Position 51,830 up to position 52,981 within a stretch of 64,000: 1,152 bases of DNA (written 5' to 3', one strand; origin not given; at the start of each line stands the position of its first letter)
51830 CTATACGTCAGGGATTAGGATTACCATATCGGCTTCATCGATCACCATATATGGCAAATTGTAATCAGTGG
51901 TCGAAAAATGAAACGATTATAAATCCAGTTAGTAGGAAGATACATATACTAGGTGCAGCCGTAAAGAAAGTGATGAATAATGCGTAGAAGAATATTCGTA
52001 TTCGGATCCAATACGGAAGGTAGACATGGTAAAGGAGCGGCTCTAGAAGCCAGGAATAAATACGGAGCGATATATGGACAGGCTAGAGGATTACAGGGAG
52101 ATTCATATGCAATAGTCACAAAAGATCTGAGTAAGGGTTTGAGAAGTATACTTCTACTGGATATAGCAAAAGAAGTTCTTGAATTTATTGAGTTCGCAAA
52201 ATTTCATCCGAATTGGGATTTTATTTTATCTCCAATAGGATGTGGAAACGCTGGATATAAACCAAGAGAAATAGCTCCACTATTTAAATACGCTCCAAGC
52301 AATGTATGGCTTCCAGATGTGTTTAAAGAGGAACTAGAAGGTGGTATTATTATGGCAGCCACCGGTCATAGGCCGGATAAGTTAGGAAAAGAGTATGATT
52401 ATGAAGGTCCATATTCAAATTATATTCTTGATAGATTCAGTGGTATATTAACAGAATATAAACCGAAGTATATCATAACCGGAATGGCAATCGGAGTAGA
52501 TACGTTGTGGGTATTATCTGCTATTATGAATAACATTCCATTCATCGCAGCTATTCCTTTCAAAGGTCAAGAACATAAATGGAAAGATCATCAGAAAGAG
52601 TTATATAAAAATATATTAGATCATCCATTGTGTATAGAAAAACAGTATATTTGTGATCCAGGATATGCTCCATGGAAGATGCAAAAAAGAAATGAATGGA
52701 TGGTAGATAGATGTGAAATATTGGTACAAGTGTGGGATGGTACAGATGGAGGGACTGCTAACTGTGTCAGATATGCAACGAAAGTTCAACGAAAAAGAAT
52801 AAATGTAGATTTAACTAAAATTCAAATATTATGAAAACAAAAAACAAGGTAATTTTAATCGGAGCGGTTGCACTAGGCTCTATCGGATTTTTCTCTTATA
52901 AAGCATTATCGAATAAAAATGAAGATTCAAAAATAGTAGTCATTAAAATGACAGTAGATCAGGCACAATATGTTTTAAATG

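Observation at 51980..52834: Two-domain Rossmann-like (SLOG/DprA-like) protein in the early region: candidate nucleotide-signal processing or counter-defence factor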

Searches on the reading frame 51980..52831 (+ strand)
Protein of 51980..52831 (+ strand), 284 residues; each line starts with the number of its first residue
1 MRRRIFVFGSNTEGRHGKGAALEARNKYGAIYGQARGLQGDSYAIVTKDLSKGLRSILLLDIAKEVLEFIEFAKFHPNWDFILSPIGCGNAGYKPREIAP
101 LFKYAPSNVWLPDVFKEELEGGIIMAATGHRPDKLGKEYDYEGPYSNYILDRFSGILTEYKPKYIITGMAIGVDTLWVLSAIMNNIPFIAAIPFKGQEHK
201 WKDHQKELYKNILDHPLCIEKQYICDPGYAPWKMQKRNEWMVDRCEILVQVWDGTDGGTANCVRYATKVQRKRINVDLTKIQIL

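Call 4: search_protein_families(library=pfam, proteins=[window:51980-52831:+], max_evalue=1)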
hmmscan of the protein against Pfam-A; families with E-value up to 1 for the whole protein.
window:51980-52831:+ (284 aa): 2 families
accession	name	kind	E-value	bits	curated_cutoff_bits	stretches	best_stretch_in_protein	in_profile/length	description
PF06908.16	YpsA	-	1e-09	39.1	27.7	1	126-281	2-163/168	YspA SLOG family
PF02481.21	DNA_processg_A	-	4.8e-09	36.2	29.6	1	145-274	58-185/212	DNA recombination-mediator protein A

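Call 5: search_protein_families(library=phrogs, proteins=[window:51980-52831:+], max_evalue=0.01)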
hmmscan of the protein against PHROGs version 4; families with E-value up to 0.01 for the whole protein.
window:51980-52831:+ (284 aa): 4 families
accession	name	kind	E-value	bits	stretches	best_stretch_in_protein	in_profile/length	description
phrog_2072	-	unknown function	9.9e-38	130.2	1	2-120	18-134/143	-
phrog_289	-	other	3e-12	47.2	1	157-278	51-140/500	GTP-binding domain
phrog_4299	-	unknown function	2.4e-07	31.1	1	164-281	148-264/322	-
phrog_335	-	other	0.0033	17.7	0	68-101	154-188/422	phosphatase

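Call 6: search_protein_families(library=ncbifam, proteins=[window:51980-52831:+], max_evalue=1)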
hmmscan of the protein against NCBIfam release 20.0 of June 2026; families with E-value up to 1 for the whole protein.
window:51980-52831:+ (284 aa): 3 families
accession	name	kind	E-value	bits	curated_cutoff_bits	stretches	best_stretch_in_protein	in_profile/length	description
NF049995.1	A1S_2505_Nterm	subfamily_domain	1.6e-38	131.4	45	1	5-115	1-109/109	A1S_2505 family phage non-structural protein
NF010181.0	PRK13660.1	equivalog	1.4e-05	25.2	165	1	162-273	43-158/182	hypothetical protein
TIGR00732.1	dprA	equivalog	0.041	13.1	191.15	1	164-272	76-183/220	DNA-processing protein DprA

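Call 7: search_dna_similar(query=window:51980-52831:+, collection=phages, mode=protein, max_rows=40)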
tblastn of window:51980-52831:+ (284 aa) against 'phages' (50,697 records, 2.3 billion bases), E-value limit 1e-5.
Records with a match: 687; places in all: 688; records where one place covers at least 80% of the query: 0.
Best place of each record, by identity: <60% 687.
By first word of the organism name: Streptomyces 127; Pseudomonas 101; Vibrio 69; Bacillus 49; Escherichia 36; Erwinia 34; Klebsiella 31; Rhizobium 21; Achromobacter 17; Microbacterium 17; and 47 more.
By host as written in the record: - 114; Streptomyces griseus ATCC 10137 52; Pseudomonas aeruginosa 34; Streptomyces lividans JI 1326 29; Erwinia amylovora 22; Pseudomonas aeruginosa PAO1 18; Escherichia coli 18; Rhodobacter capsulatus YW1 16; and 160 more.
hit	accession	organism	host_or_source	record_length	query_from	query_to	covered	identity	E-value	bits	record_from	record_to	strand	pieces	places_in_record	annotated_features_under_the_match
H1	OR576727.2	Myxococcus phage Mx1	Myxococcus sp.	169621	124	276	54%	46.8%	6e-32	130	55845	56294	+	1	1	DUF4326 and YspA-like SLOG domain protein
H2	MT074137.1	Bacteroides phage DAC16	Bacteroides thetaiotaomicron VPI-5485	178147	5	186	64%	38.1%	5e-20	96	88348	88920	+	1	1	hypothetical protein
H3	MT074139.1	Bacteroides phage DAC19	Bacteroides thetaiotaomicron VPI-5487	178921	5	186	64%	38.1%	5e-20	96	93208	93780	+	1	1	hypothetical protein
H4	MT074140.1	Bacteroides phage DAC20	Bacteroides thetaiotaomicron VPI-5488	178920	5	186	64%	38.1%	5e-20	96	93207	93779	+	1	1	hypothetical protein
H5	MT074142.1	Bacteroides phage DAC23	Bacteroides thetaiotaomicron VPI-5490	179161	5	186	64%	38.1%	5e-20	96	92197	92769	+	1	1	hypothetical protein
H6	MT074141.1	Bacteroides phage DAC22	Bacteroides thetaiotaomicron VPI-5489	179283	5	186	64%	38.1%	5e-20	96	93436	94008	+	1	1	hypothetical protein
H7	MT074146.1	Bacteroides phage SJC03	Bacteroides thetaiotaomicron VPI-5494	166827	5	186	64%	37.9%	4e-19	93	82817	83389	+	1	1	hypothetical protein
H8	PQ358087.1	Phage TPWB-08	Tabanus par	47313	113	276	58%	40.6%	4e-35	139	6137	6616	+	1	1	GTP-binding domain | hypothetical protein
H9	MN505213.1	Serratia phage JS26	Serratia sp. ATCC 39006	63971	121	276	55%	41.4%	4e-29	122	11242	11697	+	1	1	hypothetical protein (x2)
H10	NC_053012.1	Serratia phage JS26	Serratia sp. ATCC 39006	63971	121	276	55%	41.4%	4e-29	122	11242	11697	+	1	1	GTP-binding domain | hypothetical protein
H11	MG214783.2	Sinorhizobium phage HMSP1-Susan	Sinorhizobium meliloti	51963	5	115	39%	58.0%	1e-26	114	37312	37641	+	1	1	hypothetical protein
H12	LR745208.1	uncultured phage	metagenomic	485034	121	276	55%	41.1%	6e-28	118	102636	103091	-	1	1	record has no annotation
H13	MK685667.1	Klebsiella phage vB_KpnM_IME346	-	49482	123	271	52%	43.0%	8e-31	127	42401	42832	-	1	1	DUF1273 family protein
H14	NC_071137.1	Klebsiella phage vB_KpnM_IME346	-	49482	123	271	52%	43.0%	8e-31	127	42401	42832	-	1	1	GTP-binding domain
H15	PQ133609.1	Klebsiella phage P5026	Klebsiella pneumoniae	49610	123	271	52%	43.0%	8e-31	127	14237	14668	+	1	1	hypothetical protein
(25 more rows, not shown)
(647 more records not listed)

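Call 9: search_solved_structures(query=window:51980-52831:+, max_evalue=10, show_alignments=3)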
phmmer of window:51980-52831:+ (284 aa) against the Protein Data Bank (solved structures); distinct sequences matched with E-value up to 10: 5.
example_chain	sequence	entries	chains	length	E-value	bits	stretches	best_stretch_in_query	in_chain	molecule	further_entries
2nx2_A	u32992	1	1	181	9.3e-06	28.2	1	124-262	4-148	Hypothetical protein ypsA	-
8zva_A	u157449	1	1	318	0.0052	19.2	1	165-272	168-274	DNA processing protein DprA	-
9vzo_A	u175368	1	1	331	0.0056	19.1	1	165-272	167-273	DprA-like antitoxin protein ShosA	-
7ani_A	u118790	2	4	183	1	11.7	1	35-102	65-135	Thymidine diphospho-4-keto-rhamnose 3,5-epimerase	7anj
8dcl_A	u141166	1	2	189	1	11.7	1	35-102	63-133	GDP-D-glycero-4-keto-D-lyxo-heptose-3-epimerase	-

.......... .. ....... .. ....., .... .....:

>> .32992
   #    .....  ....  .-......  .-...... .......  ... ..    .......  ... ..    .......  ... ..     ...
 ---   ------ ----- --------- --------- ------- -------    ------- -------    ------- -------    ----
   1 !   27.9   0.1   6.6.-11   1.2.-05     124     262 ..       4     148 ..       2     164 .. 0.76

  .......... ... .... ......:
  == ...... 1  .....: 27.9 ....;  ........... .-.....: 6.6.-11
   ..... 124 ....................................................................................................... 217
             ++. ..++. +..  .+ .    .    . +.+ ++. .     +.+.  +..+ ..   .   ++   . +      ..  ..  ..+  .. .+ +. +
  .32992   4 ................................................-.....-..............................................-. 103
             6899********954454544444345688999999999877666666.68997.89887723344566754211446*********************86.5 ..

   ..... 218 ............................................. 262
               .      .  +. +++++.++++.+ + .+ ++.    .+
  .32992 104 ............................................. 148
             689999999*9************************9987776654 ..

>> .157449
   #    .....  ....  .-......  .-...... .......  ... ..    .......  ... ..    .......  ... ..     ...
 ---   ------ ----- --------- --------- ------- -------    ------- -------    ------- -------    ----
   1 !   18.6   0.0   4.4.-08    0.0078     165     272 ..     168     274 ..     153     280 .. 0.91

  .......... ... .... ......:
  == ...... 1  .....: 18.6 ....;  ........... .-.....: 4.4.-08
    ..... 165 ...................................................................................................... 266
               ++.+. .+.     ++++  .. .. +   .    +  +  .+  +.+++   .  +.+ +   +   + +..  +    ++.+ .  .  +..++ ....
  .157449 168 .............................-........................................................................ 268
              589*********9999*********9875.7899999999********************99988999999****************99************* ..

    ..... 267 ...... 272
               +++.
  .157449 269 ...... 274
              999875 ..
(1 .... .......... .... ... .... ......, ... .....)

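Call 11: find_homologous_proteins(query=window:51980-52831:+, max_evalue=0.00001)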
Query window:51980-52831:+ (284 aa): 1418 proteins with E <= 0.00001 among 1794 candidates; the best 120 are listed.
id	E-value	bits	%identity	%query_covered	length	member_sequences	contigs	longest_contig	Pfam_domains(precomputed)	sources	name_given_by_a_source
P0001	3.6e-196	668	100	100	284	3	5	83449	PF02481.22,PF06908.17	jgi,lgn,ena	jgi:uncharacterized phage-like protein YoqJ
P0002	3.1e-155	534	78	100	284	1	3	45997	PF02481.22,PF06908.17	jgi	jgi:uncharacterized phage-like protein YoqJ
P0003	1.4e-125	436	69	98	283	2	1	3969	PF06908.17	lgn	-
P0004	4.8e-112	392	63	98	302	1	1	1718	PF02481.22,PF06908.17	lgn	-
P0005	1.7e-97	344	56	98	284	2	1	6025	PF06908.17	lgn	-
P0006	2.6e-96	340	56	98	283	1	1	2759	PF06908.17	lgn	-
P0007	3.5e-90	320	54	98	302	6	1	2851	PF02481.22,PF06908.17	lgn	-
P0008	3.2e-68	248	65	57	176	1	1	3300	PF02481.22,PF06908.17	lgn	-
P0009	4.0e-56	208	43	95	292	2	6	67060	PF02481.22,PF06908.17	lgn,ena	-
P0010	1.4e-54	203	51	60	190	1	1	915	PF02481.22,PF06908.17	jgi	jgi:uncharacterized phage-like protein YoqJ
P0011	5.5e-54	201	56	56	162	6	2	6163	PF02481.22,PF06908.17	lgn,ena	-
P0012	5.0e-53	198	58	50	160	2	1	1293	PF02481.22,PF06908.17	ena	-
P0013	9.3e-53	197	54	55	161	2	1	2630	PF02481.22,PF06908.17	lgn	-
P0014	1.0e-51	194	56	54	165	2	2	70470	PF02481.22,PF06908.17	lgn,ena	-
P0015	1.7e-51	193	56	55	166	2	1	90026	PF02481.22,PF06908.17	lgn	-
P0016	3.0e-51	192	59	54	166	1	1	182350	PF02481.22,PF06908.17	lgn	-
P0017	1.2e-50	190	53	54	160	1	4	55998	PF02481.22,PF06908.17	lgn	-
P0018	1.3e-50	190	56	56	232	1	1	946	PF02481.22,PF06908.17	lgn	-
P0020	3.4e-50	189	53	56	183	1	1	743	PF02481.22,PF06908.17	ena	-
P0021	4.0e-50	189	56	52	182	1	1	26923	PF02481.22,PF06908.17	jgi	jgi:uncharacterized phage-like protein YoqJ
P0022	1.0e-49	187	56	55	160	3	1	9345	PF02481.22,PF06908.17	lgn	-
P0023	2.3e-49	186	54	55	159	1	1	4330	PF02481.22,PF06908.17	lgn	-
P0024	1.1e-48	184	53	56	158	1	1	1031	PF02481.22,PF06908.17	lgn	-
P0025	1.8e-48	183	55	53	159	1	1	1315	PF02481.22,PF06908.17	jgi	jgi:uncharacterized phage-like protein YoqJ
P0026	2.9e-48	183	55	50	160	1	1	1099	PF02481.22,PF06908.17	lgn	-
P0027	4.2e-48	182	53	55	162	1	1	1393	PF02481.22,PF06908.17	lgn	-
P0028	4.5e-48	182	52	54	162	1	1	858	PF02481.22,PF06908.17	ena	-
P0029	4.6e-48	182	52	55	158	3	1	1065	PF02481.22,PF06908.17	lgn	-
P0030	8.9e-48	181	53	52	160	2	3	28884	PF02481.22,PF06908.17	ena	-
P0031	1.2e-47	181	55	50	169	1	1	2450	PF02481.22,PF06908.17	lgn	-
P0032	1.3e-47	181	50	55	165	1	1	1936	PF02481.22,PF06908.17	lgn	-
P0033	3.0e-47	179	54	55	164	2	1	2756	PF02481.22,PF06908.17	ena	-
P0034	5.3e-47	179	55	52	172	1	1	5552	PF02481.22,PF06908.17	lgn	-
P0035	7.6e-47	178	53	55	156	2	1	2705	PF02481.22,PF06908.17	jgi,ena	-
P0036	8.2e-47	178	54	54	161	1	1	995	PF02481.22,PF06908.17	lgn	-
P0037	9.6e-47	178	54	55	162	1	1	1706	PF02481.22,PF06908.17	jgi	jgi:uncharacterized phage-like protein YoqJ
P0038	1.2e-46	177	52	55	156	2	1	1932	PF02481.22,PF06908.17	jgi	jgi:uncharacterized phage-like protein YoqJ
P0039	2.0e-46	177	51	56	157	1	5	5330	PF02481.22,PF06908.17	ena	-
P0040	2.3e-46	176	53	55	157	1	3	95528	PF02481.22,PF06908.17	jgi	jgi:uncharacterized phage-like protein YoqJ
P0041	2.5e-46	176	54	55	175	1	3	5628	PF02481.22,PF06908.17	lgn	-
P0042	4.3e-46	176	55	54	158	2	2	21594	PF02481.22,PF06908.17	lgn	-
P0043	6.4e-46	175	54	54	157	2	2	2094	PF02481.22,PF06908.17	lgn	-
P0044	3.4e-45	173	51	52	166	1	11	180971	PF02481.22,PF06908.17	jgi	jgi:uncharacterized phage-like protein YoqJ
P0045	7.5e-45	171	50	56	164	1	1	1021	PF02481.22,PF06908.17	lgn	-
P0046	8.2e-45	171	52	51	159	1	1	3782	PF02481.22,PF06908.17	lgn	-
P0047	8.6e-45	171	52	54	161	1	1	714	PF02481.22,PF06908.17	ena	-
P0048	2.4e-44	170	53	54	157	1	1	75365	PF10686.15,PF02481.22,PF06908.17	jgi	jgi:uncharacterized phage-like protein YoqJ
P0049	3.6e-44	169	53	54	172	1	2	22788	PF02481.22,PF06908.17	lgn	-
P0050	4.4e-44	169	54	50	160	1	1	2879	PF02481.22,PF06908.17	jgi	jgi:uncharacterized phage-like protein YoqJ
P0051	4.5e-44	169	50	55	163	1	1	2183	PF02481.22,PF06908.17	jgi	jgi:uncharacterized phage-like protein YoqJ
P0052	5.1e-44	169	49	55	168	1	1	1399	PF06908.17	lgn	-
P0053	5.8e-44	169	52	54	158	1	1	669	PF02481.22,PF06908.17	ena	-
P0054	7.9e-44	168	49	55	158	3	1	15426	PF02481.22,PF06908.17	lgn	-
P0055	1.1e-43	168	52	54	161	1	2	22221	PF02481.22,PF06908.17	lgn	-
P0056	1.7e-43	167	50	54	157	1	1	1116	PF02481.22,PF06908.17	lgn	-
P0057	2.8e-43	166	37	96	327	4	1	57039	PF06908.17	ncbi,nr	ncbi:hypothetical protein NIES2101_26775 [Calothrix sp. HK-06]|nr:hypothetical protein NIES2101_2677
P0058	3.3e-43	166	35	96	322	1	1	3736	PF06908.17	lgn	-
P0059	5.4e-43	165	38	95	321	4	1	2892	PF06908.17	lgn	-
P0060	6.1e-43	165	52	54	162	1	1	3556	PF02481.22,PF06908.17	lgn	-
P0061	1.6e-42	164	52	54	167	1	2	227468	PF06908.17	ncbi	-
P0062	1.7e-42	164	50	54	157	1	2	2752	PF02481.22,PF06908.17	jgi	jgi:uncharacterized phage-like protein YoqJ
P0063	4.3e-42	162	50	55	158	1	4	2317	PF02481.22,PF06908.17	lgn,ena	-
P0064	8.8e-42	161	38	95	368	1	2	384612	PF06908.17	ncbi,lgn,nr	ncbi:hypothetical protein CAL7716_101960 (plasmid) [Calothrix sp. PCC 7716]|nr:hypothetical protein 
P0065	1.5e-41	161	48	55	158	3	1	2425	PF02481.22,PF06908.17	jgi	-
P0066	3.6e-41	159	52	51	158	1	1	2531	PF02481.22,PF06908.17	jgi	jgi:uncharacterized phage-like protein YoqJ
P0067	4.8e-41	159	51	55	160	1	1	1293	PF02481.22,PF06908.17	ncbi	-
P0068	5.2e-41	159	49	54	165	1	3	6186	PF02481.22,PF06908.17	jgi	jgi:uncharacterized phage-like protein YoqJ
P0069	5.3e-41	159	49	53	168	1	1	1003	PF02481.22,PF06908.17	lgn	-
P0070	6.4e-41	159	48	55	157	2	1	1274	PF02481.22,PF06908.17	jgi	jgi:uncharacterized phage-like protein YoqJ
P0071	8.2e-41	158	50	54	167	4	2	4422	PF02481.22,PF06908.17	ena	-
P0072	1.0e-40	158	50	54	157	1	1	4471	PF02481.22,PF06908.17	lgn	-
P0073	1.2e-40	158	49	55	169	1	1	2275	PF02481.22,PF06908.17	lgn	-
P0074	1.2e-40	158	47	55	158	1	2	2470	PF02481.22,PF06908.17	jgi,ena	-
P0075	2.6e-40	157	49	56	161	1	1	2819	PF02481.22,PF06908.17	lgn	-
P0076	4.9e-40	156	49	54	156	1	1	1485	PF02481.22,PF06908.17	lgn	-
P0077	4.9e-40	156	50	55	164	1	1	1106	PF02481.22,PF06908.17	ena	-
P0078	5.1e-40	156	49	51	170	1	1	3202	PF02481.22,PF06908.17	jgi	-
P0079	6.1e-40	155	50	54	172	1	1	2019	PF02481.22,PF06908.17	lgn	-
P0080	6.1e-40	155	52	54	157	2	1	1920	PF02481.22,PF06908.17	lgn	-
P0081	1.0e-39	155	46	56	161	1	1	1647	PF02481.22,PF06908.17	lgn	-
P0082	1.3e-39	154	49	54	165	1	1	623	PF06908.17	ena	-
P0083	1.4e-39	154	48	55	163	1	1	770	PF02481.22,PF06908.17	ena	-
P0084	1.6e-39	154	49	54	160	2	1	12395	PF02481.22,PF06908.17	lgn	-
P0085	1.7e-39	154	47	55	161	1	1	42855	PF02481.22,PF06908.17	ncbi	-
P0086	1.7e-39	154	49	54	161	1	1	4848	PF02481.22,PF06908.17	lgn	-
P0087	2.3e-39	153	47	54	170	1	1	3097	PF02481.22,PF06908.17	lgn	-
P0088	2.3e-39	153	52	51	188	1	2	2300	PF02481.22,PF06908.17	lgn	-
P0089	2.4e-39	153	47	55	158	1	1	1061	PF02481.22,PF06908.17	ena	-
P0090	2.5e-39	153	50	55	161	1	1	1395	PF02481.22,PF06908.17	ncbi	-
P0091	2.7e-39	153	48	54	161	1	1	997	PF02481.22,PF06908.17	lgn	-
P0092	3.5e-39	153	50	54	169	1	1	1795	PF02481.22,PF06908.17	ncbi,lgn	-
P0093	3.6e-39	153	46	55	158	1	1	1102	PF02481.22,PF06908.17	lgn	-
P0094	4.4e-39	153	49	52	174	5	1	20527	PF02481.22,PF06908.17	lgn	-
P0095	4.8e-39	152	46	54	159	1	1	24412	PF02481.22,PF06908.17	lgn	-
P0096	5.1e-39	152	47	55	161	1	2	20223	PF02481.22,PF06908.17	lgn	-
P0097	5.4e-39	152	51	53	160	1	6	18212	PF06908.17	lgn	-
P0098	5.5e-39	152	46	54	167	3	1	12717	PF02481.22,PF06908.17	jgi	jgi:uncharacterized phage-like protein YoqJ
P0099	5.5e-39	152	51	51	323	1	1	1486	PF02481.22,PF01844.30,PF06908.17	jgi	jgi:uncharacterized phage-like protein YoqJ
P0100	6.9e-39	152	47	54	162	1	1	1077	PF02481.22,PF06908.17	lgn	-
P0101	7.7e-39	152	46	56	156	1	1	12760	PF02481.22,PF06908.17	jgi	jgi:uncharacterized phage-like protein YoqJ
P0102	1.0e-38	151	50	54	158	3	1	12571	PF02481.22,PF06908.17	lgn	-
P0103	1.2e-38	151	49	53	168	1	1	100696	PF02481.22,PF06908.17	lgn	-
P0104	1.3e-38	151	52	54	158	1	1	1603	PF02481.22,PF06908.17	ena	-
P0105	1.7e-38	151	48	55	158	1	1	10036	PF02481.22,PF06908.17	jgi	jgi:uncharacterized phage-like protein YoqJ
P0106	1.8e-38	151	50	54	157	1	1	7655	PF02481.22,PF06908.17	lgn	-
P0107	2.2e-38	150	47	56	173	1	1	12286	PF02481.22,PF06908.17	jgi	jgi:uncharacterized phage-like protein YoqJ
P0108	2.4e-38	150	47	56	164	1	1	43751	PF02481.22,PF06908.17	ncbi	-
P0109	2.7e-38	150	45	55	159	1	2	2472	PF02481.22,PF06908.17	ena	-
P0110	2.9e-38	150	48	55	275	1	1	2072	PF02481.22,PF14216.13,PF06908.17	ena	-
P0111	3.5e-38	150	47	54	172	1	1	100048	PF02481.22,PF06908.17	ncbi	-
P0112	3.7e-38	149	48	54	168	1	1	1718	PF02481.22,PF06908.17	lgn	-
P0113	4.3e-38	149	49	54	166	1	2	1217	PF02481.22,PF06908.17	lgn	-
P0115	5.2e-38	149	46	54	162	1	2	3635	PF02481.22,PF06908.17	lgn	-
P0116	5.4e-38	149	48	54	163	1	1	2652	PF02481.22,PF06908.17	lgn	-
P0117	7.1e-38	149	52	50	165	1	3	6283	PF02481.22,PF06908.17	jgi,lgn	jgi:uncharacterized phage-like protein YoqJ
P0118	7.9e-38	148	49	50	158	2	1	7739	PF02481.22,PF06908.17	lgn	-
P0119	8.8e-38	148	50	54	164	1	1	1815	PF02481.22,PF06908.17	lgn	-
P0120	1.1e-37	148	49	54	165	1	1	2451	PF06908.17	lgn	-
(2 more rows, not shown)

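Call 13: find_encoding_contigs(protein=P0001, flank=6000, max_places=4)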
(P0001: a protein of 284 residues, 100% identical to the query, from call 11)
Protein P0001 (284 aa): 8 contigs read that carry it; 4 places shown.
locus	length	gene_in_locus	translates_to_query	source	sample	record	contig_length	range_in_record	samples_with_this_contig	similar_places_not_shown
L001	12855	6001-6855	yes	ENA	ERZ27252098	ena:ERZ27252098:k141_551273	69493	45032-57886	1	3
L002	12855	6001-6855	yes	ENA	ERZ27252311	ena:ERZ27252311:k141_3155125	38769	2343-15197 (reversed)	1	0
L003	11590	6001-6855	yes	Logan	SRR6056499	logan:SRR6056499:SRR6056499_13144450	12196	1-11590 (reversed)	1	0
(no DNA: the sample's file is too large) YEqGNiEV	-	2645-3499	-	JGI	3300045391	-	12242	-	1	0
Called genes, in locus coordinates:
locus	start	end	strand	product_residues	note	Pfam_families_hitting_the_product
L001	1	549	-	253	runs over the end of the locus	-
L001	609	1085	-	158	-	-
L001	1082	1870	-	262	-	-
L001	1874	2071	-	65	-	-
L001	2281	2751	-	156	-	PF10544:T5orf172, PF13455:MUG113 (weak)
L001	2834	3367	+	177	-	-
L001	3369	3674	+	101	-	-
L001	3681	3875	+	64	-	-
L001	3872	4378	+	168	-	PF00583:Acetyltransf_1 (weak)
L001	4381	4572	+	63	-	-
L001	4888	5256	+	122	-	-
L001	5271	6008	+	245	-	-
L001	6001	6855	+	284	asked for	PF06908:YpsA, PF02481:DNA_processg_A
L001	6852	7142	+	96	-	-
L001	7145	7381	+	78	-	-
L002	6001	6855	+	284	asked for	PF06908:YpsA, PF02481:DNA_processg_A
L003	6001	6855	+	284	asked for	PF06908:YpsA, PF02481:DNA_processg_A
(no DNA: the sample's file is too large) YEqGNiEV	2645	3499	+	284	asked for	PF06908:YpsA, PF02481:DNA_processg_A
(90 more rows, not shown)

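Call 41: predict_structure(alignment_id=A3)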
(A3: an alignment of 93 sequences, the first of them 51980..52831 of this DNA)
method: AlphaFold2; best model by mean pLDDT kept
length: 284 residues; sequences in the alignment: 93
mean_pLDDT: 96.5   pTM: 0.79
mean pLDDT of the five models: 96.5, 96.3, 96.3, 96.0, 95.8
residues with pLDDT >= 90: 274; 70-90: 9; 50-70: 1; < 50: 0
segments of 3 or more residues with pLDDT < 50: none
pLDDT, mean of each block of 10 residues (from residue 1): 96 95 98 98 97 92 97 98 96 95 97 94 95 97 97 97 97 98 97 97 98 98 98 98 98 97 98 97 76
secondary structure, 60 per line:
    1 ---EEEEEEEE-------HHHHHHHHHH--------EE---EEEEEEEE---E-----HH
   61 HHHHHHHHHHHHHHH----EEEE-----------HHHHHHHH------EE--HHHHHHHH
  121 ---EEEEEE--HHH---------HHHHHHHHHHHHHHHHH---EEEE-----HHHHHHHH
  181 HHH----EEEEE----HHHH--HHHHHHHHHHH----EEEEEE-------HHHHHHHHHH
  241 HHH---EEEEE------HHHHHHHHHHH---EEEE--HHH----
elements in order: E4-11 H19-28 E42-49 H59-75 E80-83 H95-102 H113-120 E124-129 H144-160 E164-167 H173-183 E188-192 H197-200 H203-213 E218-223 H231-243 E247-251 H258-268 E272-275

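Call 48: find_encoding_contigs(protein=P0009, flank=6000, max_places=2)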
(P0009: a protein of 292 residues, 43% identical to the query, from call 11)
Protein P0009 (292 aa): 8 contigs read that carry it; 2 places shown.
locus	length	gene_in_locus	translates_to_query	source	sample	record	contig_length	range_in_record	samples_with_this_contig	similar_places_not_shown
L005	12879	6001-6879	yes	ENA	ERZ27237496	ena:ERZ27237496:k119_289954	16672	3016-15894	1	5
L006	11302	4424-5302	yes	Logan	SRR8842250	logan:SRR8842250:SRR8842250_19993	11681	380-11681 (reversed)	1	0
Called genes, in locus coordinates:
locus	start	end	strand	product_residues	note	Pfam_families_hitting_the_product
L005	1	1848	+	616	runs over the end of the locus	-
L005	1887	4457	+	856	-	-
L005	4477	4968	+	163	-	PF26461:Phi812_tail_tube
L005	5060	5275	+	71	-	-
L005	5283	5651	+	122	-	-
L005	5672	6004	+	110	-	PF00383:dCMP_cyt_deam_1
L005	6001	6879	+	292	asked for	PF06908:YpsA, PF02481:DNA_processg_A (faint)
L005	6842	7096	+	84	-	-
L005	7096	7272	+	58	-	-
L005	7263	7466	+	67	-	-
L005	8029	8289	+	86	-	PF14216:DUF4326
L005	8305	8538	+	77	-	-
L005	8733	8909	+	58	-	-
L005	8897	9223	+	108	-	PF00085:Thioredoxin, PF13098:Thioredoxin_2 (weak), PF13899:Thioredoxin_7 (faint)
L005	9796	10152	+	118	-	PF01981:PTH2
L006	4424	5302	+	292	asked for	PF06908:YpsA, PF02481:DNA_processg_A (faint)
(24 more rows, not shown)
